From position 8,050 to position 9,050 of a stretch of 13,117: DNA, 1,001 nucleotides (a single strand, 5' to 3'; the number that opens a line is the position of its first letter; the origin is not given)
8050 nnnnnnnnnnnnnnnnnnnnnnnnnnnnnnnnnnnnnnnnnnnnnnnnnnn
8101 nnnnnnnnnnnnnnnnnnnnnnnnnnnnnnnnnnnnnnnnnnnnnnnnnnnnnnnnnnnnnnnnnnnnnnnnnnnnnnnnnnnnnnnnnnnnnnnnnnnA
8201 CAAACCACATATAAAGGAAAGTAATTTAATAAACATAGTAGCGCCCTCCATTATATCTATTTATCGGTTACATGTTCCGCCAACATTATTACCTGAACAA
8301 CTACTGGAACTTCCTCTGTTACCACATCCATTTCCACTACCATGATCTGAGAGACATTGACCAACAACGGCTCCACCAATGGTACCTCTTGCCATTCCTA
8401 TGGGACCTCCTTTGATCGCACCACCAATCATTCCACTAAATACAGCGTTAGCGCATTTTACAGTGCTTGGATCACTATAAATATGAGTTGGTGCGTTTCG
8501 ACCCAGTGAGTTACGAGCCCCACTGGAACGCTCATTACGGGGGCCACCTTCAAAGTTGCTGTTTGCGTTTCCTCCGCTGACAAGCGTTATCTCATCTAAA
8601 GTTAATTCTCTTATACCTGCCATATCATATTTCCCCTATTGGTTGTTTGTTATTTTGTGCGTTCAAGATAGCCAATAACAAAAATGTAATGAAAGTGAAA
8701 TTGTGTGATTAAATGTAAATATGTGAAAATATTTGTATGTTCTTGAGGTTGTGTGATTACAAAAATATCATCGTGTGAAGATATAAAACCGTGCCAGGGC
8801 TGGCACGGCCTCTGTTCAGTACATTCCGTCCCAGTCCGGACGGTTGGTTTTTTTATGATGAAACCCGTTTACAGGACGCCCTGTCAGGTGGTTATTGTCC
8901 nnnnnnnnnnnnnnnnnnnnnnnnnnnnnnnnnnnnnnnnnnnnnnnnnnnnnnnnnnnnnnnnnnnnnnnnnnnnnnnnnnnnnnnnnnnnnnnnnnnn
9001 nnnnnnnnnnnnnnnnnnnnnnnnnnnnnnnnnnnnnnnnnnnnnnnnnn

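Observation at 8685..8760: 10-bp-phased TTYAC half-site array and repeated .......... motif upstream of the microcin precursor gene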

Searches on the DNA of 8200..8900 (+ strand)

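Call 7: search_dna_similar(query=window:8200-8900:+, collection=plasmids, mode=near, max_rows=25)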
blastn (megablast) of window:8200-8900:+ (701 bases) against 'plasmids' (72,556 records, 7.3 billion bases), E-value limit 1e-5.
Records with a match: 1468; places in all: 1481; records where one place covers at least 80% of the query: 60.
Best place of each record, by identity: >=99% 25; 95-99% 1410; 90-95% 32; 80-90% 1.
By first word of the organism name: Escherichia 979; Salmonella 394; Shigella 46; Klebsiella 42; Citrobacter 4; uncultured 2; Enterobacter 1.
By predicted mobility (MOB-suite, as given by PLSDB): conjugative 1442; mobilizable 22; non-mobilizable 4.
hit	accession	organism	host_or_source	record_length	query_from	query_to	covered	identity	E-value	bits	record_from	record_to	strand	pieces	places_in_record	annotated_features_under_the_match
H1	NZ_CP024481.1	Escherichia coli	Homo sapiens,stool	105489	1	701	100%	100.0%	0e+0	1295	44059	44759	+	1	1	trbC: F-type conjugative transfer protein TrbC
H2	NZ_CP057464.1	Escherichia fergusonii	culture,Pooled cattle faecal samples ...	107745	1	701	100%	100.0%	0e+0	1295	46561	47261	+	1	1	trbC: F-type conjugative transfer protein TrbC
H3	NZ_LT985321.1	Escherichia coli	-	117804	1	701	100%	100.0%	0e+0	1295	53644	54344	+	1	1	trbC: F-type conjugative transfer protein TrbC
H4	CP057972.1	Escherichia coli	culture,Pooled cattle faecal samples ...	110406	1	701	100%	100.0%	0e+0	1295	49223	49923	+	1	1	conjugal transfer protein TrbC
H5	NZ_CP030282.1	Escherichia coli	Broiler chicken farm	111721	1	701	100%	99.6%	0e+0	1279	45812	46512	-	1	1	trbC: F-type conjugative transfer protein TrbC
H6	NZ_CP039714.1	Salmonella enterica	Homo sapiens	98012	1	701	100%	99.6%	0e+0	1279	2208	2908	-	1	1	trbC: F-type conjugative transfer protein TrbC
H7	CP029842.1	Salmonella enterica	Homo sapiens,feces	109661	1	701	100%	99.6%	0e+0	1279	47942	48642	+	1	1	hypothetical protein (x2) | conjugal transfer protein TrbC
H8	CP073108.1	Salmonella enterica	environmental,environment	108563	1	701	100%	99.6%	0e+0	1279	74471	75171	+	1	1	conjugal transfer protein TrbC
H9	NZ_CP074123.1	Escherichia coli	single bacteria,ascites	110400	1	701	100%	99.6%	0e+0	1279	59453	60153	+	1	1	trbC: F-type conjugative transfer protein TrbC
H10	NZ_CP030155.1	Escherichia coli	single cell,chicken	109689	1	701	100%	99.6%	0e+0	1279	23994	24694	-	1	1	trbC: F-type conjugative transfer protein TrbC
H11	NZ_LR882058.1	Escherichia coli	Gallus gallus domesticus,Broiler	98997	1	701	100%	99.6%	0e+0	1279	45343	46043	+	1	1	trbC: F-type conjugative transfer protein TrbC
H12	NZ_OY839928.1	Escherichia coli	broiler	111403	1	701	100%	99.6%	0e+0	1279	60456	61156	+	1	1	hypothetical protein | trbC: F-type conjugative transfer protein TrbC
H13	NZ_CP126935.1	Escherichia coli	Gallus gallus,liver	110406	1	701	100%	99.6%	0e+0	1279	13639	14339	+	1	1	trbC: F-type conjugative transfer protein TrbC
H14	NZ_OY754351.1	Escherichia coli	-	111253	1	701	100%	99.6%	0e+0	1279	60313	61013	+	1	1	trbC: F-type conjugative transfer protein TrbC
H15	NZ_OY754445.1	Escherichia coli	broiler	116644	1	701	100%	99.6%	0e+0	1279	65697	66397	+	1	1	trbC: F-type conjugative transfer protein TrbC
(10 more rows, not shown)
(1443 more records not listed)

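Call 20: search_dna_similar(query=window:8200-8900:+, collection=plasmids, mode=near, max_rows=40, rows=spread)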
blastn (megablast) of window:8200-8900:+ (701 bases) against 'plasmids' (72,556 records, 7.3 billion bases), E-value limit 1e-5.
Records with a match: 1468; places in all: 1481; records where one place covers at least 80% of the query: 60.
Best place of each record, by identity: >=99% 25; 95-99% 1410; 90-95% 32; 80-90% 1.
By first word of the organism name: Escherichia 979; Salmonella 394; Shigella 46; Klebsiella 42; Citrobacter 4; uncultured 2; Enterobacter 1.
By predicted mobility (MOB-suite, as given by PLSDB): conjugative 1442; mobilizable 22; non-mobilizable 4.
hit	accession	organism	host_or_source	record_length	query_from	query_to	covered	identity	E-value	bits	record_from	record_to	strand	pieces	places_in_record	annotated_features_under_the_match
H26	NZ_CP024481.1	Escherichia coli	Homo sapiens,stool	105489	1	701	100%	100.0%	0e+0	1295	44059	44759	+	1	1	trbC: F-type conjugative transfer protein TrbC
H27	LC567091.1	Escherichia coli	-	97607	1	701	100%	97.4%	0e+0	1195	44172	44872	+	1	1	hypothetical protein (x2) | trbC: TrbC transfer protein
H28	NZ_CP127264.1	Escherichia coli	Homo sapiens,stool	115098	507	613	15%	97.2%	7e-43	182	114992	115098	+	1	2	none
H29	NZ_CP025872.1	Escherichia coli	Homo sapiens,stool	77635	603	701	14%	98.0%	5e-40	172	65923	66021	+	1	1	none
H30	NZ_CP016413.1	Salmonella enterica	clinical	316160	603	701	14%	98.0%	5e-40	172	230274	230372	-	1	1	trbC: F-type conjugative transfer protein TrbC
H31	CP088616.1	Escherichia coli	Homo sapiens,blood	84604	603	701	14%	98.0%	5e-40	172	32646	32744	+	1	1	conjugal transfer protein TrbC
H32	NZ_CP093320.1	Escherichia coli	Homo sapiens,faecal sample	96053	603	701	14%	98.0%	5e-40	172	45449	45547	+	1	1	trbC: F-type conjugative transfer protein TrbC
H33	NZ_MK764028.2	Escherichia coli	-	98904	603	701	14%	98.0%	5e-40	172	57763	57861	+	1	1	trbC: F-type conjugative transfer protein TrbC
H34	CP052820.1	Salmonella enterica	Mixed parts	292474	603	701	14%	98.0%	5e-40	172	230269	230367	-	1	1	conjugal transfer protein TrbC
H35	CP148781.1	Salmonella enterica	Homo sapiens,single cell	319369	603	701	14%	98.0%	5e-40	172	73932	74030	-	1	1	none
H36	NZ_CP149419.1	Salmonella enterica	Homo sapiens,single cell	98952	603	701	14%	98.0%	5e-40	172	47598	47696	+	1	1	trbC: F-type conjugative transfer protein TrbC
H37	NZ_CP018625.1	Escherichia coli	Homo sapiens,stool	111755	603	701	14%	97.0%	2e-38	167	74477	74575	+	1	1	trbC: F-type conjugative transfer protein TrbC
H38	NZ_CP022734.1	Escherichia coli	Homo sapiens,urine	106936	603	701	14%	97.0%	2e-38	167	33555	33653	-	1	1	trbC: F-type conjugative transfer protein TrbC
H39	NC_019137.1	Salmonella enterica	-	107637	603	701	14%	97.0%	2e-38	167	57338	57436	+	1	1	trbC: F-type conjugative transfer protein TrbC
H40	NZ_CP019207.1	Salmonella enterica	Homo sapiens,human,stool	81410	603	701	14%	97.0%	2e-38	167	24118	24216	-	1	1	none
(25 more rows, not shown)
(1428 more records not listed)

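Call 23: search_dna_similar(query=window:8624-8801:+, collection=plasmids, mode=distant, max_rows=60, rows=spread)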
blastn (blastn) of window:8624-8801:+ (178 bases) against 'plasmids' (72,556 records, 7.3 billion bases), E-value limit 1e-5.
Records with a match: 65; places in all: 65; records where one place covers at least 80% of the query: 60.
Best place of each record, by identity: >=99% 24; 95-99% 40; 90-95% 1.
By first word of the organism name: Escherichia 57; Salmonella 8.
By predicted mobility (MOB-suite, as given by PLSDB): conjugative 60; mobilizable 4; non-mobilizable 1.
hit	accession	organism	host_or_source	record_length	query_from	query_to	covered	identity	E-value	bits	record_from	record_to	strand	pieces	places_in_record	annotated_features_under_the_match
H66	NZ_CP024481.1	Escherichia coli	Homo sapiens,stool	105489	1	178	100%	100.0%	1e-85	322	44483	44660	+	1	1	none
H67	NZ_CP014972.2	Salmonella enterica subsp. enterica serovar Typhimurium ...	Bovine,ground beef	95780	1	178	100%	100.0%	1e-85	322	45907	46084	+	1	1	none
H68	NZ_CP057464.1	Escherichia fergusonii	culture,Pooled cattle faecal samples ...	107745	1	178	100%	100.0%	1e-85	322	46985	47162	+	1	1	none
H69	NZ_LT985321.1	Escherichia coli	-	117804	1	178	100%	100.0%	1e-85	322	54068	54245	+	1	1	none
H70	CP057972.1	Escherichia coli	culture,Pooled cattle faecal samples ...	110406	1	178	100%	100.0%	1e-85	322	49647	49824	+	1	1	none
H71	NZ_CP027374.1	Escherichia coli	Homo sapiens,stool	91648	1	178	100%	99.4%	4e-84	317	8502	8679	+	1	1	none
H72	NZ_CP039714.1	Salmonella enterica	Homo sapiens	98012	1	178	100%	99.4%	4e-84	317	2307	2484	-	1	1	none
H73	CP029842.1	Salmonella enterica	Homo sapiens,feces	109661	1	178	100%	99.4%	4e-84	317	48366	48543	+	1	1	none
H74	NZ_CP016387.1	Salmonella enterica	Homo sapiens,blood culture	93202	1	178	100%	99.4%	4e-84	317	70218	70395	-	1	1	none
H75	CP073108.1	Salmonella enterica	environmental,environment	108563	1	178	100%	99.4%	4e-84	317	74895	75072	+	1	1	none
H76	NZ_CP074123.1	Escherichia coli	single bacteria,ascites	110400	1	178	100%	99.4%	4e-84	317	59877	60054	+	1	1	none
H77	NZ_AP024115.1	Escherichia coli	Homo sapiens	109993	1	178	100%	99.4%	4e-84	317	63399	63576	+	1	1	none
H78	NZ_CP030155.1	Escherichia coli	single cell,chicken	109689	1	178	100%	99.4%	4e-84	317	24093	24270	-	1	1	none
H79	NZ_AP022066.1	Escherichia coli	-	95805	1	178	100%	99.4%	4e-84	317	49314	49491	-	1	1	none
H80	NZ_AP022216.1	Escherichia coli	-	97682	1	178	100%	99.4%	4e-84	317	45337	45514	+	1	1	none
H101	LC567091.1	Escherichia coli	-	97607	1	178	100%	96.6%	1e-77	295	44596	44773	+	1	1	none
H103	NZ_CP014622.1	Salmonella enterica subsp. enterica serovar Anatum str. ...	Bos taurus,bovine pre-evisceration ...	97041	1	178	100%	96.1%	2e-75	288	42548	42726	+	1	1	none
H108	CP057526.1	Escherichia coli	culture,Pooled sheep faecal samples ...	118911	1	178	100%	95.6%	7e-75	287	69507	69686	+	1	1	none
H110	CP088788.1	Escherichia coli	Homo sapiens,blood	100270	1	178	100%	95.5%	7e-75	286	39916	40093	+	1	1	none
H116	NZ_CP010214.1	Escherichia coli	mouse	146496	1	159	89%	96.9%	2e-68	265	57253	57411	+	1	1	none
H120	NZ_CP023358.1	Escherichia coli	canine,whole organism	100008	1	159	89%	95.0%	2e-64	251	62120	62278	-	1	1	none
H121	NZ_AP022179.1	Escherichia coli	-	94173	83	178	54%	97.9%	2e-38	165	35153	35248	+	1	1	none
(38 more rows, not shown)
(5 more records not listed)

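Call 26: get_annotated_region(hit=H101, flank=1500)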
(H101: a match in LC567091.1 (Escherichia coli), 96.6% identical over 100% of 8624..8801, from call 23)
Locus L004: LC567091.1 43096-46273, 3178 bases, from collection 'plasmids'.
description: Escherichia coli S110 plasmid pCH110 DNA, complete sequence
organism: Escherichia coli (NCBI taxid 562)
taxonomy: Bacteria; Pseudomonadota; Gammaproteobacteria; Enterobacterales; Enterobacteriaceae; Escherichia; Escherichia coli
host: -; source: -; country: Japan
typing (MOB-suite, as given by PLSDB): conjugative; replicon IncI-gamma/K1; relaxase MOBP; mating-pair formation MPF_I
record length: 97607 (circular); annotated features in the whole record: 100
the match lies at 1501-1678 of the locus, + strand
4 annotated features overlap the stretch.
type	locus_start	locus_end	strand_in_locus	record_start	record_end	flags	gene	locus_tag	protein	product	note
CDS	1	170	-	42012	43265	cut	-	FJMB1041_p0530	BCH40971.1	secretion protein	-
CDS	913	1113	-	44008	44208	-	-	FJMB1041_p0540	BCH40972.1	hypothetical protein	-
CDS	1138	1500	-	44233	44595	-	-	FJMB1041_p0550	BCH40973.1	hypothetical protein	-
CDS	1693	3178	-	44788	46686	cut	trbC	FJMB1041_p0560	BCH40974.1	TrbC transfer protein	-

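Call 27: get_annotated_region(hit=H103, flank=600)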
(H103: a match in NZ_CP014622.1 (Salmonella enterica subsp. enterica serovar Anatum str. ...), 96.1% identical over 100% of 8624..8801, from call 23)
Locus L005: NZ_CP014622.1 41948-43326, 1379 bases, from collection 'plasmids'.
description: Salmonella enterica subsp. enterica serovar Anatum str. USDA-ARS-USMARC-1727 isolate SAN1261-1 plasmid pSAN1-1727, complete sequence
organism: Salmonella enterica subsp. enterica serovar Anatum str. USDA-ARS-USMARC-1727 (NCBI taxid 1454584)
taxonomy: Bacteria; Pseudomonadota; Gammaproteobacteria; Enterobacterales; Enterobacteriaceae; Salmonella; Salmonella enterica; Salmonella enterica subsp. enterica serovar Anatum str. USDA-ARS-USMARC-1727
host: -; source: Bos taurus,bovine pre-evisceration carcass; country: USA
typing (MOB-suite, as given by PLSDB): conjugative; replicon IncI-gamma/K1; relaxase MOBP; mating-pair formation MPF_I
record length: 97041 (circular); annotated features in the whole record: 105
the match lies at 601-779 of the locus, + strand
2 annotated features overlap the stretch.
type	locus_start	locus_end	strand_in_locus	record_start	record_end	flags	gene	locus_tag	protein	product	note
CDS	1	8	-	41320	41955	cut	-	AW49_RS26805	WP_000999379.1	CPBP family intramembrane glutamic endopeptidase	-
CDS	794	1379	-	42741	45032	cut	trbC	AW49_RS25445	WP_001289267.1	F-type conjugative transfer protein TrbC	-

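Call 28: get_annotated_region(hit=H108, flank=600)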
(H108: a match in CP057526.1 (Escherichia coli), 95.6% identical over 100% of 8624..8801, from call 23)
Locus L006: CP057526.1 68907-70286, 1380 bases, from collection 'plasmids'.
description: Escherichia coli strain RHB23-C10 plasmid pRHB23-C10_2, complete sequence
organism: Escherichia coli (NCBI taxid 562)
taxonomy: Bacteria; Pseudomonadota; Gammaproteobacteria; Enterobacterales; Enterobacteriaceae; Escherichia; Escherichia coli
host: -; source: culture,Pooled sheep faecal samples collected from floor of farm; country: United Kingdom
typing (MOB-suite, as given by PLSDB): conjugative; replicon IncI-gamma/K1; relaxase MOBP; mating-pair formation MPF_I
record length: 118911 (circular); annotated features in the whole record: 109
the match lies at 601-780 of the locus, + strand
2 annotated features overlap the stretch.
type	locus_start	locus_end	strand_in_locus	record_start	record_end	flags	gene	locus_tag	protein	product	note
CDS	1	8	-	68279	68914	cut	-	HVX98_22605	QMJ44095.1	CPBP family intramembrane metalloprotease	-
CDS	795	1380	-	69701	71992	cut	-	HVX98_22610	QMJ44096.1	conjugal transfer protein TrbC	-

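Call 29: get_annotated_region(hit=H110, flank=600)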
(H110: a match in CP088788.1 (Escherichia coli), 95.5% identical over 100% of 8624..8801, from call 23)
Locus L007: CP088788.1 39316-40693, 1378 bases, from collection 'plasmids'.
description: Escherichia coli strain B16EC0630 plasmid pB16EC0630-3, complete sequence
organism: Escherichia coli (NCBI taxid 562)
taxonomy: Bacteria; Pseudomonadota; Gammaproteobacteria; Enterobacterales; Enterobacteriaceae; Escherichia; Escherichia coli
host: -; source: Homo sapiens,blood; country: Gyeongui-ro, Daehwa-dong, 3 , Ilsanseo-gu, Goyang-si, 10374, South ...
typing (MOB-suite, as given by PLSDB): conjugative; replicon IncK2/Z; relaxase MOBP,MOBP,MOBP; mating-pair formation MPF_I
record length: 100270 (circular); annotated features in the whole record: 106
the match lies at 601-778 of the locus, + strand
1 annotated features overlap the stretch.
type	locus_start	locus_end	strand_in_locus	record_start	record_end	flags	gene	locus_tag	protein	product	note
CDS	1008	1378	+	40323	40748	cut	-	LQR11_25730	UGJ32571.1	IS66 family insertion sequence hypothetical protein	-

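Call 30: get_annotated_region(hit=H116, flank=3000)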
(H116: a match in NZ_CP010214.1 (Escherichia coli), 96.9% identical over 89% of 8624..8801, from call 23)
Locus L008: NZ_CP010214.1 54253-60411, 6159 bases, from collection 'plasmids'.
description: Escherichia coli strain M15 plasmid A, complete sequence
organism: Escherichia coli (NCBI taxid 562)
taxonomy: Bacteria; Pseudomonadota; Gammaproteobacteria; Enterobacterales; Enterobacteriaceae; Escherichia; Escherichia coli
host: -; source: mouse; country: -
typing (MOB-suite, as given by PLSDB): conjugative; replicon IncFIB,IncFIC,rep_cluster_2244; relaxase MOBF; mating-pair formation MPF_F
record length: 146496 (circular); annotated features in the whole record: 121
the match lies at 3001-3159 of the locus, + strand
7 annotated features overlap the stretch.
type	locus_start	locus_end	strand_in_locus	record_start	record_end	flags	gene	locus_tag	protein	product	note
CDS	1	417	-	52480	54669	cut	-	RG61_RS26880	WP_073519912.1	peptidase domain-containing ABC transporter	-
CDS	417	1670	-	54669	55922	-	-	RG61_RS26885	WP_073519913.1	HlyD family efflux transporter periplasmic adaptor subunit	-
CDS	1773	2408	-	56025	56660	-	-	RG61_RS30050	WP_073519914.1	CPBP family intramembrane glutamic endopeptidase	GO:0071586 - CAAX-box protein processing [Evidence IEA]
CDS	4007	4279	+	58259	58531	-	-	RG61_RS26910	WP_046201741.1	hypothetical protein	-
CDS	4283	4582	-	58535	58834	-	-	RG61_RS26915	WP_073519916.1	DUF6404 family protein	-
CDS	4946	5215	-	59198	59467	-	yacA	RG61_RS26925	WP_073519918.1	type II toxin-antitoxin system antitoxin YacA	-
CDS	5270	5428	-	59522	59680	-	-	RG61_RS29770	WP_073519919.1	hypothetical protein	-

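Call 31: get_annotated_region(hit=H120, flank=3000)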
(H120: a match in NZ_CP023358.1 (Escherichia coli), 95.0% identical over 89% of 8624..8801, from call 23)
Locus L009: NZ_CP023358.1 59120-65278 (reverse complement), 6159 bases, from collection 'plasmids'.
description: Escherichia coli strain 317 plasmid p100, complete sequence
organism: Escherichia coli (NCBI taxid 562)
taxonomy: Bacteria; Pseudomonadota; Gammaproteobacteria; Enterobacterales; Enterobacteriaceae; Escherichia; Escherichia coli
host: -; source: canine,whole organism; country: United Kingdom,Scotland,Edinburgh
typing (MOB-suite, as given by PLSDB): conjugative; replicon IncFIA,IncFIA; relaxase MOBF; mating-pair formation MPF_F
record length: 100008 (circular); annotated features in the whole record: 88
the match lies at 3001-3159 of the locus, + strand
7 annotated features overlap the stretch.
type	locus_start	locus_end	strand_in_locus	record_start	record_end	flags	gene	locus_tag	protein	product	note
CDS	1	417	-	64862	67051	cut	-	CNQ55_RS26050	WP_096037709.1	peptidase domain-containing ABC transporter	-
CDS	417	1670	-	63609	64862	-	-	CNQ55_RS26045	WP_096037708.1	HlyD family efflux transporter periplasmic adaptor subunit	-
CDS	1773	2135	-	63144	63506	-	-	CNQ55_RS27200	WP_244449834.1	CPBP family intramembrane glutamic endopeptidase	GO:0071586 - CAAX-box protein processing [Evidence IEA]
CDS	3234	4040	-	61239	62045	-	-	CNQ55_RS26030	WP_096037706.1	group II intron maturase-specific domain-containing protein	-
CDS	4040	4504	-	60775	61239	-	-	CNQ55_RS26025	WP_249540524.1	maturase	-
CDS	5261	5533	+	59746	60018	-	-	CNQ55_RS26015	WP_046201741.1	hypothetical protein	-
CDS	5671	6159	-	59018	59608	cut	-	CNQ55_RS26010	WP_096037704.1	DUF2726 domain-containing protein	-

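Call 32: get_annotated_region(hit=H121, flank=3000)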
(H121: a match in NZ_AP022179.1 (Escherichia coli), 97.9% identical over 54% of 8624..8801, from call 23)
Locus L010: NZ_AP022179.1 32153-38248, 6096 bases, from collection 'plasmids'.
description: Escherichia coli strain WP7-S17-ESBL-04 plasmid pWP7-S17-ESBL-04_2, complete sequence
organism: Escherichia coli (NCBI taxid 562)
taxonomy: Bacteria; Pseudomonadota; Gammaproteobacteria; Enterobacterales; Enterobacteriaceae; Escherichia; Escherichia coli
host: -; source: -; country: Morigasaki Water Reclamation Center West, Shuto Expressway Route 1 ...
typing (MOB-suite, as given by PLSDB): mobilizable; replicon IncFIA; relaxase MOBP,MOBP
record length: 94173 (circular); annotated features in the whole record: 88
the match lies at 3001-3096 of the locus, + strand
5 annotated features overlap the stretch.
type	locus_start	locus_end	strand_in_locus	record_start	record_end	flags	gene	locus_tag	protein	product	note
CDS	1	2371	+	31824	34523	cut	nikB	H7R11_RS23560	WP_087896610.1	IncI1-type relaxase NikB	-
CDS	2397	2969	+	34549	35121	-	-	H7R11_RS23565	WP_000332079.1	hypothetical protein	-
CDS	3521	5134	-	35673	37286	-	-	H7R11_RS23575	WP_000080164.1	IS66-like element ISEc47 family transposase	-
CDS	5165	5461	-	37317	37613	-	tnpB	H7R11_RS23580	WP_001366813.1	IS66 family insertion sequence element accessory protein TnpB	-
CDS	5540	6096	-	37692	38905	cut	-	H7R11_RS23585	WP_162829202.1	IS3-like element IS1203 family transposase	-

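Call 62: get_annotated_region(hit=H39, flank=1500)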
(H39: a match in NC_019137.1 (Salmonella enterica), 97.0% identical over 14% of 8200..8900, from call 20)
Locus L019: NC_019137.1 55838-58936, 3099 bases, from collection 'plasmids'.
description: Salmonella enterica subsp. enterica serovar Derby plasmid pSD107, complete sequence
organism: Salmonella enterica (NCBI taxid 28144)
taxonomy: Bacteria; Pseudomonadota; Gammaproteobacteria; Enterobacterales; Enterobacteriaceae; Salmonella; Salmonella enterica
host: -; source: -; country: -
typing (MOB-suite, as given by PLSDB): conjugative; replicon IncI-gamma/K1,IncQ1; relaxase MOBP; mating-pair formation MPF_I
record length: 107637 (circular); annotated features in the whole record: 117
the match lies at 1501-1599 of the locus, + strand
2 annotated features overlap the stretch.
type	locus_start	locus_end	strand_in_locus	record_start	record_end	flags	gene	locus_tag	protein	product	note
CDS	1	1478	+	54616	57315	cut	nikB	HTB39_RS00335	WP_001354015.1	IncI1-type relaxase NikB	-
CDS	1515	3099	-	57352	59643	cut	trbC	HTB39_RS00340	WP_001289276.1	F-type conjugative transfer protein TrbC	-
